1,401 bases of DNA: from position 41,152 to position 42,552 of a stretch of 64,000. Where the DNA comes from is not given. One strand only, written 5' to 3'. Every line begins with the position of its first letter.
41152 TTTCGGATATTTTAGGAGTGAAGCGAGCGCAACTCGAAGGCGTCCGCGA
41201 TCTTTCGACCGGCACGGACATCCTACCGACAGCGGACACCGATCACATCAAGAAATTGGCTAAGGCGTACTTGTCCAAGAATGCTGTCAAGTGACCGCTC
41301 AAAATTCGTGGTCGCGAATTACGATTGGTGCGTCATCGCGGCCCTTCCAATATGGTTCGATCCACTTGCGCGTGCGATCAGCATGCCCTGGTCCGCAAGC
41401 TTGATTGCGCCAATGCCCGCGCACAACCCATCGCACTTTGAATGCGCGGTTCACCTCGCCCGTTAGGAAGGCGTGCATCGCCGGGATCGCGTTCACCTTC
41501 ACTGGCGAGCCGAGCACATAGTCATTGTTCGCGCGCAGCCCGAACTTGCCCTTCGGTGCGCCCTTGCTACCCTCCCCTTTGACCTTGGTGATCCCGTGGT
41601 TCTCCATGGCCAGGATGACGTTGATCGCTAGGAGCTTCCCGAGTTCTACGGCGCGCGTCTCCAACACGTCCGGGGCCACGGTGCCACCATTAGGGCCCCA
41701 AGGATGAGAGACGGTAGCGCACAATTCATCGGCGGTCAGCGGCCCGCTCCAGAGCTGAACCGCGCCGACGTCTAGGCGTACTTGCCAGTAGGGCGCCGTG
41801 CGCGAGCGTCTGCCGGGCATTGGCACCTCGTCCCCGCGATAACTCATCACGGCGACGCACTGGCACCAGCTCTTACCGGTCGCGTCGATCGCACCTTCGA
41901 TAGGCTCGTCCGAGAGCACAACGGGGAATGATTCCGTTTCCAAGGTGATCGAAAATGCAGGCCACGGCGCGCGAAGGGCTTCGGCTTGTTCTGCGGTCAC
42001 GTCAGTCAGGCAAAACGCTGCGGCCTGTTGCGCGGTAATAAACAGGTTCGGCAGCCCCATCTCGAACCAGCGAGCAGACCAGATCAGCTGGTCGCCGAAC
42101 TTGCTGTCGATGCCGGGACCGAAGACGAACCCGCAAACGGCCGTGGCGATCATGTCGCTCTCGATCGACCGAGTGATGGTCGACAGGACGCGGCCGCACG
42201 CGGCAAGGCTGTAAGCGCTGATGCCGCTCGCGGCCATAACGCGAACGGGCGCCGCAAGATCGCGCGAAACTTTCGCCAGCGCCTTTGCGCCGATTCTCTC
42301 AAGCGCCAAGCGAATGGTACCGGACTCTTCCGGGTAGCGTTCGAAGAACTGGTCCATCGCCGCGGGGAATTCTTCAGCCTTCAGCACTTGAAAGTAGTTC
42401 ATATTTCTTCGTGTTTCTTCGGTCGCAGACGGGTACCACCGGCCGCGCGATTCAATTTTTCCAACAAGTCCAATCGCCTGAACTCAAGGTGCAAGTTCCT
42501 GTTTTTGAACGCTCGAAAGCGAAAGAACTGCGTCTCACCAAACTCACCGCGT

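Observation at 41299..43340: Adjacent X1-Y1 gene pair of unknown function on the leftward arm, with an X2/Y2 paralogous set on the other arm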

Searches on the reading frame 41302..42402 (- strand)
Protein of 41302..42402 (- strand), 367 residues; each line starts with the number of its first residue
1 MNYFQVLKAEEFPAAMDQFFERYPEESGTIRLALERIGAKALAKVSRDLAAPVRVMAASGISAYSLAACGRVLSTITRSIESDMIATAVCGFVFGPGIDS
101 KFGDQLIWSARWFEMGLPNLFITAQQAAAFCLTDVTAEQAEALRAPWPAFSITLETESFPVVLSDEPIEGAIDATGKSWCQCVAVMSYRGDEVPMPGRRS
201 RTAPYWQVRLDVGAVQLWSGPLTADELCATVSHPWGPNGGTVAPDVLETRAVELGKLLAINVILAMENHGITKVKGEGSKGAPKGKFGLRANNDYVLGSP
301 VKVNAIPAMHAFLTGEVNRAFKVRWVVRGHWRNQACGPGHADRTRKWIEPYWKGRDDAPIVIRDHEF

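Call 5: search_protein_families(library=pfam, proteins=[window:41302-42402:-], max_evalue=1)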
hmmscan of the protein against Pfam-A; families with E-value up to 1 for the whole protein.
window:41302-42402:- (367 aa): 0 families

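Call 6: search_protein_families(library=phrogs, proteins=[window:41302-42402:-], max_evalue=0.01)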
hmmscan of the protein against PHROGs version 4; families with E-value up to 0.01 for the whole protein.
window:41302-42402:- (367 aa): 1 family
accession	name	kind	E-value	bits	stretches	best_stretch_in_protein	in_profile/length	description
phrog_15934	-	unknown function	8.6e-15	56.1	1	317-361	251-295/305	-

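Call 8: search_protein_families(library=ncbifam, proteins=[window:41302-42402:-], max_evalue=0.1)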
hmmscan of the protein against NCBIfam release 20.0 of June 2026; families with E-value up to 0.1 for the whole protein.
window:41302-42402:- (367 aa): 0 families

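Call 9: search_protein_families(library=padloc, proteins=[window:41302-42402:-], max_evalue=0.1)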
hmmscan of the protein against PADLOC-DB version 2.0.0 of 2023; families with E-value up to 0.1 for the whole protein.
window:41302-42402:- (367 aa): 0 families

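Call 13: search_solved_structures(query=window:41302-42402:-, max_evalue=10)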
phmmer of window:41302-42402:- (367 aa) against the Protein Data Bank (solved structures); distinct sequences matched with E-value up to 10: 2.
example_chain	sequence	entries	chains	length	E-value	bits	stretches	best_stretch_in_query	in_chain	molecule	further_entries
5c3l_B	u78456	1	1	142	1.2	11.6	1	6-69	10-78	Nucleoporin Nup58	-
6n3q_F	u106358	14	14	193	1.9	11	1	73-156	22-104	Translocation protein SEC72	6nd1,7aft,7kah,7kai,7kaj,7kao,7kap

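Call 15: find_homologous_proteins(query=window:41302-42402:-)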
Query window:41302-42402:- (367 aa): 47 proteins with E <= 0.001 among 8000 candidates.
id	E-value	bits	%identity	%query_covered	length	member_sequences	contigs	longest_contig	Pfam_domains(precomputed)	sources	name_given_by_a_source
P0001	4.6e-250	847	100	100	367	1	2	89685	PF26125.1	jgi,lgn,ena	-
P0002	4.0e-163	561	66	100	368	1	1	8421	-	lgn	-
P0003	1.4e-158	546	64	100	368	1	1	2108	-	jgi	jgi:hypothetical protein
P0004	1.7e-32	131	32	84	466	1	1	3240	PF26125.1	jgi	-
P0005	2.8e-28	117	32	72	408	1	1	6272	PF26125.1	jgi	-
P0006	1.3e-24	105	32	71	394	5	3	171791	PF26125.1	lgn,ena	-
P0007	4.0e-24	104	30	71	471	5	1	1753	PF26125.1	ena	-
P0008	6.8e-24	103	29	71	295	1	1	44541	PF26125.1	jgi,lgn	jgi:hypothetical protein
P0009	1.8e-23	102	30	71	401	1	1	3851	PF26125.1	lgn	-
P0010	4.0e-23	100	30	71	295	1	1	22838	PF26125.1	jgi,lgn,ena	-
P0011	8.6e-19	86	28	71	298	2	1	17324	PF26125.1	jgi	jgi:hypothetical protein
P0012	1.4e-18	85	25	77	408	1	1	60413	PF26125.1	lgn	-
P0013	1.5e-18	85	27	71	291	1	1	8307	PF26125.1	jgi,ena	-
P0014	2.7e-18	85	38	35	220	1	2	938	PF26125.1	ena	-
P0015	1.3e-17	82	51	20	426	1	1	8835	PF26125.1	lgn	-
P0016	2.7e-16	78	30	71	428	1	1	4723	PF26125.1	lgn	-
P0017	5.9e-16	77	27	75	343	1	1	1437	PF26125.1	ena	-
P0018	1.0e-15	76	27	75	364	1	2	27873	PF26125.1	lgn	-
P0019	4.1e-15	74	27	69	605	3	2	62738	PF26125.1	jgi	jgi:hypothetical protein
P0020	5.5e-15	74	28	69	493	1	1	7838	PF26125.1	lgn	-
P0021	3.9e-13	68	28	69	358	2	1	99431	PF26125.1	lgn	-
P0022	1.4e-12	66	27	71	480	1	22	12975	PF26125.1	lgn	-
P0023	1.4e-12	66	29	70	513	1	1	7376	PF26125.1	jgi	jgi:hypothetical protein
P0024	5.8e-11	60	30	70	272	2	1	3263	PF26125.1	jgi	jgi:hypothetical protein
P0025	8.9e-11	60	27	75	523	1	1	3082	PF26125.1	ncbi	-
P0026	2.6e-10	58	28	69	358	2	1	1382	PF26125.1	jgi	-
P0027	4.4e-10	58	24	68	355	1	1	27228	PF26125.1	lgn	-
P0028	4.5e-10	58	26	68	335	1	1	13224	PF26125.1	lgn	-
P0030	9.2e-10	56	25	69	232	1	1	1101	PF26125.1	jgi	jgi:hypothetical protein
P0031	1.6e-9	56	27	70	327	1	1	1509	PF26125.1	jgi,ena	-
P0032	3.3e-9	55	26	89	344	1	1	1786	PF26125.1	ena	-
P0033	1.0e-8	53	26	68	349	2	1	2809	PF26125.1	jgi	jgi:hypothetical protein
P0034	2.3e-8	52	25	71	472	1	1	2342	PF26125.1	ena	-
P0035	2.5e-8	52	32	27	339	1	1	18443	PF26125.1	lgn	-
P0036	2.6e-8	52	36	28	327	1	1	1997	PF26125.1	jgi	jgi:hypothetical protein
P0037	3.6e-8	51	27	70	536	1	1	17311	PF26125.1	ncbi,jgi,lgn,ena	jgi:hypothetical protein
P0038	4.1e-8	51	26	69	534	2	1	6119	PF26125.1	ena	-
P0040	5.7e-8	51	39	25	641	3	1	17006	PF26125.1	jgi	jgi:hypothetical protein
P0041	1.6e-7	49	33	35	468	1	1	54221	PF26125.1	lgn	-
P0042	2.2e-7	49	27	65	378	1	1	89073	PF26125.1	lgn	-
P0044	1.2e-6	46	25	67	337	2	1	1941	PF26125.1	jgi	jgi:hypothetical protein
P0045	2.3e-6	45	43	19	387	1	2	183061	PF26125.1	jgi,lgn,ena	jgi:hypothetical protein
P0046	1.4e-5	43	30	41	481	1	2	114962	PF26125.1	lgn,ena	-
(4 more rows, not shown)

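Call 16: search_protein_families(library=pfam, proteins=[P0001, P0004, P0006, P0008, P0019, P0037, P0040, P0045, P0012, P0025], max_evalue=10)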
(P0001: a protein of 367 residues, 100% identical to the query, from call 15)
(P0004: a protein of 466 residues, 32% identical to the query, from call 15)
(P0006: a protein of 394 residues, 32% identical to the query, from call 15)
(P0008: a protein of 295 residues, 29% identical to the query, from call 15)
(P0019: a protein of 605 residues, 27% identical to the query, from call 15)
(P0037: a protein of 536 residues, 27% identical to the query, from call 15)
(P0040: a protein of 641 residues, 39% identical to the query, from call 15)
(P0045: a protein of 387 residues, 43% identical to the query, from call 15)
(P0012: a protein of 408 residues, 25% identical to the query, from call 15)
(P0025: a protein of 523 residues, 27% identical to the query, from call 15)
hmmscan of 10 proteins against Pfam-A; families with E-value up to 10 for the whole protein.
P0001 (367 aa): 0 families

P0004 (466 aa): 0 families

P0006 (394 aa): 0 families

P0008 (295 aa): 0 families

P0019 (605 aa): 1 family
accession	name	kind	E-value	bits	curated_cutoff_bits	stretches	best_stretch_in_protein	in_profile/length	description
PF20014.4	GAP1-M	-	0.11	13.1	24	1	189-257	7-70/101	GTPase-associated protein 1, middle domain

P0037 (536 aa): 0 families

P0040 (641 aa): 0 families

P0045 (387 aa): 0 families

P0012 (408 aa): 0 families

P0025 (523 aa): 0 families

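Call 19: find_encoding_contigs(protein=P0001, flank=10000, max_places=3)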
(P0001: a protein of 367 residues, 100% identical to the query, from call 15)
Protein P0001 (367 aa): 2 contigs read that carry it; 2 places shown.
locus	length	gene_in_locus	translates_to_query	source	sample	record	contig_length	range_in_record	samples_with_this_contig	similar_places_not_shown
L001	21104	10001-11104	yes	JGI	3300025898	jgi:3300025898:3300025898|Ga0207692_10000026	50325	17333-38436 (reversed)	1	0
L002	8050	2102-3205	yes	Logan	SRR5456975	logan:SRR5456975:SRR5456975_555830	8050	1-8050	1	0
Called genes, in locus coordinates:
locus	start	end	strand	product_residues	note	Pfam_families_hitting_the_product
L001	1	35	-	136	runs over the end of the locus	-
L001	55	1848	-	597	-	PF00773:RNB, PF00035:dsrm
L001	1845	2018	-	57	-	-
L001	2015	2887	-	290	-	PF13708:DUF4942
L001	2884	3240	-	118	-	-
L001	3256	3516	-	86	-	-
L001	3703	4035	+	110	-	-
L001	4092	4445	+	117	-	-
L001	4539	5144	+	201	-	-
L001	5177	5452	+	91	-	-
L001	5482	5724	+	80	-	-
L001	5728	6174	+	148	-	-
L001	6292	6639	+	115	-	-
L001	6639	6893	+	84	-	-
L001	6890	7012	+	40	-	-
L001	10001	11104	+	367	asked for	PF26125:AcrVA2-like (faint)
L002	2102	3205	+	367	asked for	PF26125:AcrVA2-like (faint)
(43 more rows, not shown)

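Call 20: find_encoding_contigs(protein=P0006, flank=8000, max_places=3)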
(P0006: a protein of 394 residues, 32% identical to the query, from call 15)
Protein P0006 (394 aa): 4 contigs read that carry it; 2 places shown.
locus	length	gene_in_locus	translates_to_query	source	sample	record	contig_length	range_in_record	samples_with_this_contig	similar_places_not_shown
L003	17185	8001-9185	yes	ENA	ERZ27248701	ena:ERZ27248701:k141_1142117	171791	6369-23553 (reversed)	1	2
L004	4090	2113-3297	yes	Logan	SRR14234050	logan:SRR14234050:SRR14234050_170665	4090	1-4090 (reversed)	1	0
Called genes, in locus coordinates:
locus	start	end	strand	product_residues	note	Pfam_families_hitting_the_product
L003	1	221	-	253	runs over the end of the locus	-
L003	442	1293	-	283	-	PF26128:Gad2 (weak)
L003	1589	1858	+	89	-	-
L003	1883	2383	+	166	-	-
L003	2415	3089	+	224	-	-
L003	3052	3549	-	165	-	PF00293:NUDIX, PF14815:NUDIX_4 (faint)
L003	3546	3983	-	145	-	-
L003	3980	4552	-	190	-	-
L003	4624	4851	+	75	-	-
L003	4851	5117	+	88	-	-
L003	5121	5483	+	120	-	-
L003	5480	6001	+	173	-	-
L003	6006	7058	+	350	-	PF07505:DUF5131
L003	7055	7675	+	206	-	-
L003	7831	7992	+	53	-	-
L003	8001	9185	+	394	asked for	PF26125:AcrVA2-like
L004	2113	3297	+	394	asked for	PF26125:AcrVA2-like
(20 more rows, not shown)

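Call 21: find_encoding_contigs(protein=P0012, flank=8000, max_places=2)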
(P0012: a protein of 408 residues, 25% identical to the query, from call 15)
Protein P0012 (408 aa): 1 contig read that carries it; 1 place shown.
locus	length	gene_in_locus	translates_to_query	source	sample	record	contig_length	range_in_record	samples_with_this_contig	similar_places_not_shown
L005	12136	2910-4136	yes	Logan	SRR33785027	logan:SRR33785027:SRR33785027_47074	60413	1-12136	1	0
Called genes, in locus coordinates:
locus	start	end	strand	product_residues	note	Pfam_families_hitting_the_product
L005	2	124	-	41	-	?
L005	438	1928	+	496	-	PF13203:DUF2201_N, PF09967:DUF2201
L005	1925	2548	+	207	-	-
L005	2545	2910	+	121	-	-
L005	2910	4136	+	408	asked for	PF26125:AcrVA2-like (weak)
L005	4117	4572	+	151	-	-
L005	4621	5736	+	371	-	-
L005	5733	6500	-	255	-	PF01464:SLT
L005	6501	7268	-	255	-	-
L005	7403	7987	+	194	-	PF19040:SGNH, PF00657:Lipase_GDSL (weak), PF04311:DUF459, PF13472:Lipase_GDSL_2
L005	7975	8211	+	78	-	-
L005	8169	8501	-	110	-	-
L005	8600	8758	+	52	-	-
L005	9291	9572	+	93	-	-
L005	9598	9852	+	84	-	-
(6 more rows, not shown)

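Call 27: search_solved_structures(query=A1, max_evalue=10, show_alignments=2)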
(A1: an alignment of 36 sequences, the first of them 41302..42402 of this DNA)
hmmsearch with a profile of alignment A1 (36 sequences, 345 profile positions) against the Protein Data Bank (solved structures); distinct sequences matched with E-value up to 10: 1.
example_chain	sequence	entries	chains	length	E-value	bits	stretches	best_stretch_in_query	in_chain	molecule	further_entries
6n3q_F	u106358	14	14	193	1.2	11.8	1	129-156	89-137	Translocation protein SEC72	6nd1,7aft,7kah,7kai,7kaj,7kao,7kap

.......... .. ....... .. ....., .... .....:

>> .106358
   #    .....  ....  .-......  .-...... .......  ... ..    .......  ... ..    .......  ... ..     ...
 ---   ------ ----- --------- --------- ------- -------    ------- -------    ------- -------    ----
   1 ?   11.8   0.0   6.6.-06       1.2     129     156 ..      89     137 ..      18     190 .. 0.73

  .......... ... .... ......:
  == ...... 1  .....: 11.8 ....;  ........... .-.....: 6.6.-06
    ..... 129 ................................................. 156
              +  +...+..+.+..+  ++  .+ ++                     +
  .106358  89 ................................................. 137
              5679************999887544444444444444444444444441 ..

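Call 36: find_related_loci(query=A1, collection=genome_contigs, flank=10000)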
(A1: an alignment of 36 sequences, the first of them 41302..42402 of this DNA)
Query A1 (367 aa) in genome_contigs; peptide patterns used: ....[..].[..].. (x = any residue, [..] = any of these).
65 stretches matched a pattern; 20 encode a relative of the query (tblastn E <= 1e-3); 20 distinct loci.
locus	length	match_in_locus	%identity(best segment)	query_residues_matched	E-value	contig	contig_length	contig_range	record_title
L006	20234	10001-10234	44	292-367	6e-17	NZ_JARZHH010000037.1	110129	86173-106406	Polyangium sp. 6x1 NODE_37_length_110129_cov_23.048026, whole genome shotgun sequence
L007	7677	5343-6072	37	105-365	4e-14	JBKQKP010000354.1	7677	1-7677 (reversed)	MAG: Polyangiaceae bacterium isolate CRr1A1B1C__bin_81 CRr1A1B1C_000000384928, whole genome shotgun sequence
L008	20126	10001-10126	60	319-360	6e-12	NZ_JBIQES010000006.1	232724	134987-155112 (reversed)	Dietzia sp. 179-F 9C3 NHS NODE_6_length_232724_cov_29.739128, whole genome shotgun sequence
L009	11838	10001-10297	35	264-360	9e-12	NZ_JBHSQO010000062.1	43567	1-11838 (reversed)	Saccharothrix lopnurensis strain CGMCC 4.7246 spades_K_21_77_62, whole genome shotgun sequence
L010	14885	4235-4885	25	99-365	1e-11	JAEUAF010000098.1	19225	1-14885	MAG: Sorangium sp. isolate bin s1 k127_1193605, whole genome shotgun sequence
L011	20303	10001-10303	39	264-360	6e-11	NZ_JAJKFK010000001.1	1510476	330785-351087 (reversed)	Amycolatopsis sp. GM8 Scaffold1, whole genome shotgun sequence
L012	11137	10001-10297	33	264-360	2e-10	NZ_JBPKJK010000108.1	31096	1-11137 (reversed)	Saccharothrix sp. Mg75 108, whole genome shotgun sequence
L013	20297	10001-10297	33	264-360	2e-10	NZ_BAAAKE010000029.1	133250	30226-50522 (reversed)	Saccharothrix xinjiangensis strain JCM 12329 sequence029, whole genome shotgun sequence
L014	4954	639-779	47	318-364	8e-10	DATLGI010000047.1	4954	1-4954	MAG TPA_asm: Pseudonocardia sp. isolate SMAG_U13610 k141_2648, whole genome shotgun sequence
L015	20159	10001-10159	42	315-367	1e-9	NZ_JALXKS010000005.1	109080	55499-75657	Brevibacterium sp. p3-SID960 5, whole genome shotgun sequence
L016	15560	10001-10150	46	315-364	2e-9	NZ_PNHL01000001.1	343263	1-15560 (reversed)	Brachybacterium sp. UMB0905 ERR1203658.17957_1_70.1, whole genome shotgun sequence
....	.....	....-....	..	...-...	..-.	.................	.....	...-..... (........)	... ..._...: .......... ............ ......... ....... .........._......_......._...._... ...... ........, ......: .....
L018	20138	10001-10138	50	315-360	5e-9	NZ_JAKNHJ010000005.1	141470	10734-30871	Varibaculum cambriense strain DFI.7.46 JCNIFHKD_5, whole genome shotgun sequence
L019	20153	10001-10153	45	315-365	2e-8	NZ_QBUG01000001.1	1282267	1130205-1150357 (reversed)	Promicromonospora sp. AC04 Ga0189744_101, whole genome shotgun sequence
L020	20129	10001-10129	49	318-360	1e-7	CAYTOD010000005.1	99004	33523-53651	MAG TPA_asm: uncultured Mycobacterium sp. isolate SRP285395_co2_383 genome assembly, contig: NODE_247_length_99004_cov_9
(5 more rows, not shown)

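Call 39: find_encoding_contigs(protein=P0002, flank=8000, max_places=2)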
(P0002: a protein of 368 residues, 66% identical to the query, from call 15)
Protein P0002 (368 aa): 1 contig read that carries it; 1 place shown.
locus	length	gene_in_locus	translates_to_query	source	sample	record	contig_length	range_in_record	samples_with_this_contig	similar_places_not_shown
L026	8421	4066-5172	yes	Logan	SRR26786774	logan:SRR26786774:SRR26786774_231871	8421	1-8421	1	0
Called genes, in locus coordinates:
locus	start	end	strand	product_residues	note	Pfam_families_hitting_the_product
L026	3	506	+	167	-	?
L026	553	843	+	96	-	-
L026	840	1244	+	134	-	-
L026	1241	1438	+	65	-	-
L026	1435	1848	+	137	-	-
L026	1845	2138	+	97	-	-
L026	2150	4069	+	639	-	PF12083:DUF3560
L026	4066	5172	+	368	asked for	-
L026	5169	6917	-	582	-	PF00176:SNF2-rel_dom, PF04851:ResIII (faint), PF00271:Helicase_C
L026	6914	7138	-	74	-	-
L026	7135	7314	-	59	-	-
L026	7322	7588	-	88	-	-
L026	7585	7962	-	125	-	-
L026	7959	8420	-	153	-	?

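Call 43: predict_structure(alignment_id=A1)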
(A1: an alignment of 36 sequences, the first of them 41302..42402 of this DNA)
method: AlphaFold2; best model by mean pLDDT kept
length: 367 residues; sequences in the alignment: 36
mean_pLDDT: 78.1   pTM: 0.78
mean pLDDT of the five models: 78.1, 78.0, 77.3, 76.4, 75.7
residues with pLDDT >= 90: 113; 70-90: 154; 50-70: 64; < 50: 36
segments of 3 or more residues with pLDDT < 50: 232-239, 278-280, 326-330, 350-356, 361-367
pLDDT, mean of each block of 10 residues (from residue 1): 72 88 79 92 91 79 84 90 87 73 85 93 93 86 90 93 80 84 89 61 84 85 81 47 79 93 89 65 55 82 87 88 50 62 58 46 40
secondary structure, 60 per line:
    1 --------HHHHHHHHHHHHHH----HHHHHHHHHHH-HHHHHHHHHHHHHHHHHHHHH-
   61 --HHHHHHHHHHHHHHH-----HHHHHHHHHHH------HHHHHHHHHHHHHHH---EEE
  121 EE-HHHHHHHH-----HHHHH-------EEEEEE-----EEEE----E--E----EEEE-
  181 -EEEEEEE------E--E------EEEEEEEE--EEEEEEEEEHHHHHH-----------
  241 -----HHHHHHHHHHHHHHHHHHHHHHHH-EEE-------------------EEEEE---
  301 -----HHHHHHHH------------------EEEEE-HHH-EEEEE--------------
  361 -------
elements in order: H9-22 H27-37 H39-59 H63-77 H83-93 H100-114 E118-122 H124-131 H137-141 E149-154 E160-163 E176-179 E182-188 E205-212 E215-223 H224-229 H246-269 E271-273 E293-297 H306-313 E332-336 E342-346

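Call 46: fold_search(model_id=the predicted structure, library=pdb)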
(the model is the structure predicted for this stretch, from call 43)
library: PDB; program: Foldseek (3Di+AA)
matches with E <= 10: 168; with E <= 0.001: 0
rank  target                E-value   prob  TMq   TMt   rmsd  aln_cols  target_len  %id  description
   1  6xh5_A                6.5e-01  0.09  0.13  0.14  12.5       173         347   10  Hierarchical design of multi-scale protein complexes by combinatorial assembly of oligomeric helical bundle and repeat (released 2021-06-02)
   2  2c7i_B                1.4e+00  0.09  0.12  0.17   8.7       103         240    7  Structure of protein Ta0514, putative lipoate protein ligase from T. acidophilum. (released 2005-12-15)
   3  3r07_A                1.6e+00  0.06  0.12  0.16  13.7       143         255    7  Structural analysis of an archaeal lipoylation system. A bi-partite lipoate protein ligase and its E2 lipoyl domain fr (released 2012-04-25)
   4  7kma_G                1.8e+00  0.04  0.11  0.13  16.2       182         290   12  Crystal structure of eif2Balpha with a ligand. (released 2021-07-21)
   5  8hdu_A                2.0e+00  0.11  0.15  0.28  11.0       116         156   18  De novo design cavitated protein without predefined topology (released 2023-01-18)
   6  8p0w_J                2.0e+00  0.04  0.11  0.18  22.1       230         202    8  Structure of the human Commander complex COMMD ring (released 2024-03-20)
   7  4biu_D                2.0e+00  0.02  0.13  0.16  19.9       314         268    8  Crystal structure of CpxAHDC (orthorhombic form 1) (released 2014-02-12)
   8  7oh3_b                2.0e+00  0.02  0.08  0.07  20.5       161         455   10  Nog1-TAP associated immature ribosomal particle population B from S. cerevisiae (released 2021-11-03)
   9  8hdu_E                2.2e+00  0.11  0.15  0.28  12.1       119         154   18  De novo design cavitated protein without predefined topology (released 2023-01-18)
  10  5oln_A                2.2e+00  0.02  0.09  0.08  15.2       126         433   15  X-Ray Structure of the Complex Pyrimidine-nucleoside phosphorylase from Bacillus subtilis at 1.88 A (released 2018-04-18)
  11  8j07_H                2.2e+00  0.02  0.13  0.11  27.1       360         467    9  96nm repeat of human respiratory doublet microtubule and associated axonemal complexes (released 2023-07-26)
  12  9gb5_G                2.3e+00  0.04  0.09  0.20  10.4        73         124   10  Contracted phiCD508 neck (released 2025-03-26)
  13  6xh5_B                2.3e+00  0.04  0.14  0.14  11.2       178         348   11  Hierarchical design of multi-scale protein complexes by combinatorial assembly of oligomeric helical bundle and repeat (released 2021-06-02)
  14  8hdu_C                2.4e+00  0.11  0.15  0.28  11.6       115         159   17  De novo design cavitated protein without predefined topology (released 2023-01-18)
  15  3htx_D                2.5e+00  0.08  0.09  0.05  12.1        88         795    8  Crystal structure of small RNA methyltransferase HEN1 (released 2009-09-29)
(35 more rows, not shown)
